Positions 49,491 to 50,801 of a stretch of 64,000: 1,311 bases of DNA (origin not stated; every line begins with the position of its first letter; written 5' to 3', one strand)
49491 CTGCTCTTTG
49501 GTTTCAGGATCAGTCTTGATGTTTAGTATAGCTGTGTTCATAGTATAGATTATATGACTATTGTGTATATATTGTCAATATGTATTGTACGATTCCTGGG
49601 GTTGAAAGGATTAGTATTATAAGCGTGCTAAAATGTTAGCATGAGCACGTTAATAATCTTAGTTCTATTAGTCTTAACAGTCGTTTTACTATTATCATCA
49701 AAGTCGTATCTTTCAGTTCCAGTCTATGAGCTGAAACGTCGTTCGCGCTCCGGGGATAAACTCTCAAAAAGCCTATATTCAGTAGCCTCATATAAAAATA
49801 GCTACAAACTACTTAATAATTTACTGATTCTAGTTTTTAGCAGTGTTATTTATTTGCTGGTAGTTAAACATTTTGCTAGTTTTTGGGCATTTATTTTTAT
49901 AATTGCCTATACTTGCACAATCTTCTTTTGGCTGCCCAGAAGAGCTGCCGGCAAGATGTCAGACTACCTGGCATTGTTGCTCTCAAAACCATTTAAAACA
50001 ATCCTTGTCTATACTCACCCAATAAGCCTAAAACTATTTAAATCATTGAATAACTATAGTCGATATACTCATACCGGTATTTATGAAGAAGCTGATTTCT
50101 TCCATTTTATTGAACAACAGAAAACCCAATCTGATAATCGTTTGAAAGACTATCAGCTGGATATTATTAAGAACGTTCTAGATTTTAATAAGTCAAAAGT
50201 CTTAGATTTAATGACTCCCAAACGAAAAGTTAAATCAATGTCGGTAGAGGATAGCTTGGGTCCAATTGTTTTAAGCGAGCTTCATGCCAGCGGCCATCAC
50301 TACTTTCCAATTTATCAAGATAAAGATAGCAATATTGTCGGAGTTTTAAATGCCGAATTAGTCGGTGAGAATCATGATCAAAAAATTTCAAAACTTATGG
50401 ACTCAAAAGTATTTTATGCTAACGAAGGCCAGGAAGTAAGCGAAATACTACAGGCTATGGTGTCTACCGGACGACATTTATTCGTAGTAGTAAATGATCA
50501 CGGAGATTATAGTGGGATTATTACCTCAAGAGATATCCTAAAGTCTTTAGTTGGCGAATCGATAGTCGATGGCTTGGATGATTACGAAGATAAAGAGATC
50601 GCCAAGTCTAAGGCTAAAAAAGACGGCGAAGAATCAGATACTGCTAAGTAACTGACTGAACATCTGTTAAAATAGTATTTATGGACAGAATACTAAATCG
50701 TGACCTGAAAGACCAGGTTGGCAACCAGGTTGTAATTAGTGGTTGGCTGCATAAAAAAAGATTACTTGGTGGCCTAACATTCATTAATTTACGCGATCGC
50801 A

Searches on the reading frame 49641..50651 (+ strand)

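Call 66: search_protein_families(library=pfam, proteins=[window:49641-50651:+], max_evalue=0.0001)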
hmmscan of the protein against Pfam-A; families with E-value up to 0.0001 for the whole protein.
window:49641-50651:+ (336 aa): 2 families
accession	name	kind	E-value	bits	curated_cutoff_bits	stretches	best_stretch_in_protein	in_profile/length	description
PF00571.33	CBS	-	8.1e-13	48.9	24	1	249-304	1-56/57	CBS domain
PF01595.25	CNNM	-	1.3e-05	25.4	28.4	1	4-154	1-165/181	Cyclin M transmembrane N-terminal domain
